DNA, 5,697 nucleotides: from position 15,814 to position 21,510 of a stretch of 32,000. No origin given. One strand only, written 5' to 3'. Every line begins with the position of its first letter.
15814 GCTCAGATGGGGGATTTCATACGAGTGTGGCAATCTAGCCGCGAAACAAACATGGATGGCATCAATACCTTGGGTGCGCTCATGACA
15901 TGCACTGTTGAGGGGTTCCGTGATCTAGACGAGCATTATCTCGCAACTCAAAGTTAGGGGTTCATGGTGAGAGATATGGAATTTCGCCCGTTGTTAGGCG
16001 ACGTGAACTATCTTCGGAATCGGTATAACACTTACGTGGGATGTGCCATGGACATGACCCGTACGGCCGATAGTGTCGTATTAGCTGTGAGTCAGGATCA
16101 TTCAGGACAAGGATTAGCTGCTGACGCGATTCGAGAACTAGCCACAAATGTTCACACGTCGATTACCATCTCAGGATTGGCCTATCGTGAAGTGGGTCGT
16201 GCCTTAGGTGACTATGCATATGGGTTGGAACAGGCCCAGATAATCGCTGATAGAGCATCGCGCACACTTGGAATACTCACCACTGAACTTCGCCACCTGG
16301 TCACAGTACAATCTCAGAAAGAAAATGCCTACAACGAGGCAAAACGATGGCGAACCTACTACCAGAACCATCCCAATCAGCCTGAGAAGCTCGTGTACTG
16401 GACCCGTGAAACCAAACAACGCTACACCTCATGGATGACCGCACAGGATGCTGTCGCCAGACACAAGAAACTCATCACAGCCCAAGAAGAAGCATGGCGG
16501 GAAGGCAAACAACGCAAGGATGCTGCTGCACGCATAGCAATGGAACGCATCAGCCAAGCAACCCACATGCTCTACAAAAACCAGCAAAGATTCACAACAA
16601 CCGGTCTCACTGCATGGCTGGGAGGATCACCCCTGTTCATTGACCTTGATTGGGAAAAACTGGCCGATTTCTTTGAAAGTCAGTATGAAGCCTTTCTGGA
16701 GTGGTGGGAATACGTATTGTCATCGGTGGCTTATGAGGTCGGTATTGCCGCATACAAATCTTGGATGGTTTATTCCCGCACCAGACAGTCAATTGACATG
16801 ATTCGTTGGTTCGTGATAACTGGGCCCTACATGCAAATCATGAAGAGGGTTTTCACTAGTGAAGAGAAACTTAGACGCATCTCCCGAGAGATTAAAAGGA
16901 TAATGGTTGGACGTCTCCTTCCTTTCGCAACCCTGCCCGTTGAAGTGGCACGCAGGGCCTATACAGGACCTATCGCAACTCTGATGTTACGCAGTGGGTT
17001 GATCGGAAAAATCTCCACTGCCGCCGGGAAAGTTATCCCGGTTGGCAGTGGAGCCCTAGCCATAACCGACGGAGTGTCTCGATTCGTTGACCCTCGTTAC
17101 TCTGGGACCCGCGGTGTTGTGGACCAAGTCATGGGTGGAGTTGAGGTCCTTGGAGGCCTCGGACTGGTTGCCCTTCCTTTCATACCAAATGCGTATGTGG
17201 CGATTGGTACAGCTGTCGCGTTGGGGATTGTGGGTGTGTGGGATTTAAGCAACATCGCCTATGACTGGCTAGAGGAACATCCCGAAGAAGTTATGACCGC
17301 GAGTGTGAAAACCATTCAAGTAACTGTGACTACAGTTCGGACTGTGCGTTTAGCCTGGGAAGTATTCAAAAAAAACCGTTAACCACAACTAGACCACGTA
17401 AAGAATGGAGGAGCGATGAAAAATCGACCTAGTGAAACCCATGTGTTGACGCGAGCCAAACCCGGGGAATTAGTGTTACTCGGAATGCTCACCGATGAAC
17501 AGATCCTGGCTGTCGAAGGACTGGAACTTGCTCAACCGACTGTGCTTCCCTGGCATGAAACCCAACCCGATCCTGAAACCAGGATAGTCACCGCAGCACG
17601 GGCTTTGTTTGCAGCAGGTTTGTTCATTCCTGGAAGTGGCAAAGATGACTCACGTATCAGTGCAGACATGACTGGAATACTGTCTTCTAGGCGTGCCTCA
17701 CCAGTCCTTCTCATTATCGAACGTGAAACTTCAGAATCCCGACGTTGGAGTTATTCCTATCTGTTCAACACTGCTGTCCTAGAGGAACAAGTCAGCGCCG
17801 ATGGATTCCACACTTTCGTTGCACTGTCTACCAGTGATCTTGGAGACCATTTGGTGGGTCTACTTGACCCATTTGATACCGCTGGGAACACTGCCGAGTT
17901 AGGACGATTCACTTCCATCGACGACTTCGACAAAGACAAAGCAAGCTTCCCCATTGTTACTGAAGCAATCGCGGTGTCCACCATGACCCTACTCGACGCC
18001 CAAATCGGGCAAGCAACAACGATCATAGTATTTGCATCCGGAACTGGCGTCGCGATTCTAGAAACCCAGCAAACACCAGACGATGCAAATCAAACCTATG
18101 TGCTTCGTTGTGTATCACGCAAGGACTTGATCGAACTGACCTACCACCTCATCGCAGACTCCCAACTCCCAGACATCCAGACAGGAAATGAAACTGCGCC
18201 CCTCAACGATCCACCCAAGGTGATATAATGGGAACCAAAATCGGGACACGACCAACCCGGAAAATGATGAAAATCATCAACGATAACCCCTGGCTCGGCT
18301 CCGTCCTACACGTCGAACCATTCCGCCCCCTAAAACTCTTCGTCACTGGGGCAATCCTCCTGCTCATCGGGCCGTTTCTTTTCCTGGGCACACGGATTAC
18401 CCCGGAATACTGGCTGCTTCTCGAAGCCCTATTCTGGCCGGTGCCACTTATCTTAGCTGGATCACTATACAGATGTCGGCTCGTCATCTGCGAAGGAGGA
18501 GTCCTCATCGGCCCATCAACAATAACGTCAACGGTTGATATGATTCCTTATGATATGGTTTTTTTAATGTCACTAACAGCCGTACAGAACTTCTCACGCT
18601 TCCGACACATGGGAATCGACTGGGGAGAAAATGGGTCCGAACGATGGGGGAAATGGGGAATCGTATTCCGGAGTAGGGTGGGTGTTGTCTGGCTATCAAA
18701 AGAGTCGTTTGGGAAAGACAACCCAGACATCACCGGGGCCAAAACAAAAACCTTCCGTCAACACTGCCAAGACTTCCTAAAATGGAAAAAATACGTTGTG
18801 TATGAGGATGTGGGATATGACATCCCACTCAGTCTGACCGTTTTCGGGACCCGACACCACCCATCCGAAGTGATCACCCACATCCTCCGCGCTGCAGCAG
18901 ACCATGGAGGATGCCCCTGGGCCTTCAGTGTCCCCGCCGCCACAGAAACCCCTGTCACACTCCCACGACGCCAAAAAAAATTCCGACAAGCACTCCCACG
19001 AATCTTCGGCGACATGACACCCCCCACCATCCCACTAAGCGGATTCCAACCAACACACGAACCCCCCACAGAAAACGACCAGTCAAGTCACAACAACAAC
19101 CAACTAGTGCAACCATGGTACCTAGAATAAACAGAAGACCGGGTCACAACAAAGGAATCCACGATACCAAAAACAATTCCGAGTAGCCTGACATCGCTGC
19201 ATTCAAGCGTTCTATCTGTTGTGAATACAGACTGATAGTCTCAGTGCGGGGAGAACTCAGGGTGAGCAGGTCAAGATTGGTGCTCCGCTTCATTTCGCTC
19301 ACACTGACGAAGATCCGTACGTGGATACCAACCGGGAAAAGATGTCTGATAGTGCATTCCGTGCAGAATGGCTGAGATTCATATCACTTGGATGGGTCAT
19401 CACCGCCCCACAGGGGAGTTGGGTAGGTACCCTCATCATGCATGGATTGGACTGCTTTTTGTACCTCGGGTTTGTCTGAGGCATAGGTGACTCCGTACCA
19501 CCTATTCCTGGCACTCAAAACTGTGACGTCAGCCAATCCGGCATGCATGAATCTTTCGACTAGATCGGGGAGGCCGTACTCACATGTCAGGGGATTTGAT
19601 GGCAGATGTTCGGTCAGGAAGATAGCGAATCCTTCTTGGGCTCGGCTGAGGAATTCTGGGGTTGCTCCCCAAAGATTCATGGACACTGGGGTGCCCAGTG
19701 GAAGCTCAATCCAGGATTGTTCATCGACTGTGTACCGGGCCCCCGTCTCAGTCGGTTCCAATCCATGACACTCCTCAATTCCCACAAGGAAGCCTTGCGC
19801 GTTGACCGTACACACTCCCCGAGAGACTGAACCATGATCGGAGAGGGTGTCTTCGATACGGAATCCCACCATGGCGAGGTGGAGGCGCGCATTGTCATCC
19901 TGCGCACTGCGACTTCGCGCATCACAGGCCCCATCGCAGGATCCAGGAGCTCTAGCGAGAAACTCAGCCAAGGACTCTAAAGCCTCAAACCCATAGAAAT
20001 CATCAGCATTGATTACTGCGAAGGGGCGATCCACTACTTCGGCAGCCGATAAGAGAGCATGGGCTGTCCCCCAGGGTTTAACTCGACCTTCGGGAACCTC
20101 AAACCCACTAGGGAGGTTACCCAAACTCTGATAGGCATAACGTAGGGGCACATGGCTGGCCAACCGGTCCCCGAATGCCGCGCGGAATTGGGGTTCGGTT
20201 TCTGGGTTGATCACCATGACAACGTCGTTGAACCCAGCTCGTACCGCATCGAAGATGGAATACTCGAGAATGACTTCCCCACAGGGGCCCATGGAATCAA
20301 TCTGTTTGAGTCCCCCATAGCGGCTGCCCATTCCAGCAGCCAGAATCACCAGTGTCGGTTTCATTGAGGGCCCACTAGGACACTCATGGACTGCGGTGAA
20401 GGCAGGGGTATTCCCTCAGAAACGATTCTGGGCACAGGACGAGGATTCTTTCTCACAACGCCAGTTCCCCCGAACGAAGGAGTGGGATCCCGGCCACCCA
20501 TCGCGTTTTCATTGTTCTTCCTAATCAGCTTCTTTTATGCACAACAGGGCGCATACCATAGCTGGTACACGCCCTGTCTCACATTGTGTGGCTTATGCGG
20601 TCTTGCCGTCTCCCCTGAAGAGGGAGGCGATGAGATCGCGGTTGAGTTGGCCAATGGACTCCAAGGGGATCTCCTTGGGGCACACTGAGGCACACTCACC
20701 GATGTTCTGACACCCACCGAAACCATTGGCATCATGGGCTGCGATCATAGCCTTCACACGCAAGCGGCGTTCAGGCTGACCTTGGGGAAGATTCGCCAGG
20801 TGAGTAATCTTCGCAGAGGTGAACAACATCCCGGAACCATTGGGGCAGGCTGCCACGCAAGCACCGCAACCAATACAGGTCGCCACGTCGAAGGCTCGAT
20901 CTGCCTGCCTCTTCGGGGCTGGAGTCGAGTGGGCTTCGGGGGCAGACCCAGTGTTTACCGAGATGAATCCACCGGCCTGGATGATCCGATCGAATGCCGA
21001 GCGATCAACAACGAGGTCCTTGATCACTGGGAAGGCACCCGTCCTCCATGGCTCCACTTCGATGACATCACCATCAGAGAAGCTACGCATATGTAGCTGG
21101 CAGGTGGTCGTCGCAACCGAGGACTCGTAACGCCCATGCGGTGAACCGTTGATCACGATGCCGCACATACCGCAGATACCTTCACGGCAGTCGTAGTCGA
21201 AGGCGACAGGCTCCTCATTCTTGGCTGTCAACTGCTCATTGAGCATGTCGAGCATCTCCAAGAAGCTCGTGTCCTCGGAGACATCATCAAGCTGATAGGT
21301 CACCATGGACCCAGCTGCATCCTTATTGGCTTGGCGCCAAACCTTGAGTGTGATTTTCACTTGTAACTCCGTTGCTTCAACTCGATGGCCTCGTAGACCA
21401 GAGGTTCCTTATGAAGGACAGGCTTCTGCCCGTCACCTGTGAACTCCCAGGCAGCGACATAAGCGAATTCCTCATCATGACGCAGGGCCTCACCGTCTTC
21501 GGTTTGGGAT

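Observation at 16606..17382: C-terminal half of the 472-aa protein looks like a glycine-zipper membrane-inserting domain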

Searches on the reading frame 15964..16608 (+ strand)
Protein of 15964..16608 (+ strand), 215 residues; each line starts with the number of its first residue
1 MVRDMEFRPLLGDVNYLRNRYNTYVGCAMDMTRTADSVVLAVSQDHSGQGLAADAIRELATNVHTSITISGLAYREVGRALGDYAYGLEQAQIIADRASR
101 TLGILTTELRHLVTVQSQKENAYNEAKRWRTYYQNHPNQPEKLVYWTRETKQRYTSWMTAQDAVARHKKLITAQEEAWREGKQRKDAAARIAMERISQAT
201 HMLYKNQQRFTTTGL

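Call 101: search_solved_structures(query=A7, max_evalue=10)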
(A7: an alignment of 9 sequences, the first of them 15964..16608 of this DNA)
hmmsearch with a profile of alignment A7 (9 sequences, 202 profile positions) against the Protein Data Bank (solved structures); distinct sequences matched with E-value up to 10: 50.
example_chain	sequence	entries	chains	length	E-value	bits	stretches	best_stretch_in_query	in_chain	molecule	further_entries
4h5y_A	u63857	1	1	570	0.0081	19.5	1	87-200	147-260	LidA protein, substrate of the Dot/Icm system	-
3g6b_A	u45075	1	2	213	0.0094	19.3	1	23-81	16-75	Methyl-accepting chemotaxis protein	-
3g67_A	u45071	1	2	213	0.022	18.1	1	23-81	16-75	Methyl-accepting chemotaxis protein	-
9f5w_A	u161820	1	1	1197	0.032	17.6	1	79-176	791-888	Structural maintenance of chromosomes protein 2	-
3tkl_B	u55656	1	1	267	0.032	17.5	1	104-199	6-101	LidA protein, substrate of the Dot/Icm system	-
12fa_A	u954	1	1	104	0.033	17.5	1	12-88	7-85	ESAT-6-like protein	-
5yl9_A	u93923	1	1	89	0.12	15.6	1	49-102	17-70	Spike glycoprotein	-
5zuv_A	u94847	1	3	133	0.17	15.2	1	49-104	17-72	Spike glycoprotein,Spike glycoprotein,inhibitor EK1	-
8iah_U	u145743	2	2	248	0.26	14.6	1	62-181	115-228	Tropomyosin-1.9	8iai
6fia_A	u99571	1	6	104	0.36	14.1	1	101-179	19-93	LINE-1 retrotransposable element ORF1 protein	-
7nep_P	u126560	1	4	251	0.44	13.8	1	63-172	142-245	Tropomyosin alpha-1 chain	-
8zb7_O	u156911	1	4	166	0.44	13.8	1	68-154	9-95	Tropomyosin alpha-1 chain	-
6n2y_b2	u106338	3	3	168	0.49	13.7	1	51-149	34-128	ATP synthase subunit b | Bacillus PS3 ATP synthase subunit b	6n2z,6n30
1c1g_A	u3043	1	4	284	0.49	13.7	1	67-174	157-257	TROPOMYOSIN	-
4fla_A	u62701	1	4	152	0.5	13.7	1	74-134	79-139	Regulation of nuclear pre-mRNA domain-containing protein 1B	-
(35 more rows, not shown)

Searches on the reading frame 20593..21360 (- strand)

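Call 12: search_protein_families(library=pfam, proteins=[window:20593-21360:-], max_evalue=0.001)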
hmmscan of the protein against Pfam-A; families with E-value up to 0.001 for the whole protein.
window:20593-21360:- (255 aa): 12 families
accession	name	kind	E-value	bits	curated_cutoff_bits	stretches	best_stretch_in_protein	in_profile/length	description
PF13085.11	Fer2_3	-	1.5e-24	86.4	27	1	4-123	1-105/107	2Fe-2S iron-sulfur cluster binding domain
PF13183.11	Fer4_8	-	5.1e-09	37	27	1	159-231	2-68/68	4Fe-4S dicluster domain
PF13237.11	Fer4_10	-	1.3e-08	35.1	25.5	1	158-228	5-53/53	4Fe-4S dicluster domain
PF12838.12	Fer4_7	-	2.1e-08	34.9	27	1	161-230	1-51/52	4Fe-4S dicluster domain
PF13534.11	Fer4_17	-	6.1e-07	30.3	22.2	1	162-231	2-60/61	4Fe-4S dicluster domain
PF13187.11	Fer4_9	-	1.7e-06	28.4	27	1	155-175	34-50/52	4Fe-4S dicluster domain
PF00037.32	Fer4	-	8.2e-06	25.9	21.1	1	157-175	3-21/24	4Fe-4S binding domain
PF12797.12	Fer4_2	-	3e-05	24.1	24.5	1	156-173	4-21/22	4Fe-4S binding domain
PF13746.11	Fer4_18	-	3.9e-05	24.3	27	0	151-175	50-74/114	4Fe-4S dicluster domain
PF12837.12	Fer4_6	-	7.8e-05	22.9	25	1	157-175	4-22/24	4Fe-4S binding domain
PF17179.9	Fer4_22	-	0.00019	22.6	27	0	153-174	72-93/95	4Fe-4S dicluster domain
PF00111.32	Fer2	-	0.00027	21.3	21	1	45-75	21-53/77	2Fe-2S iron-sulfur cluster binding domain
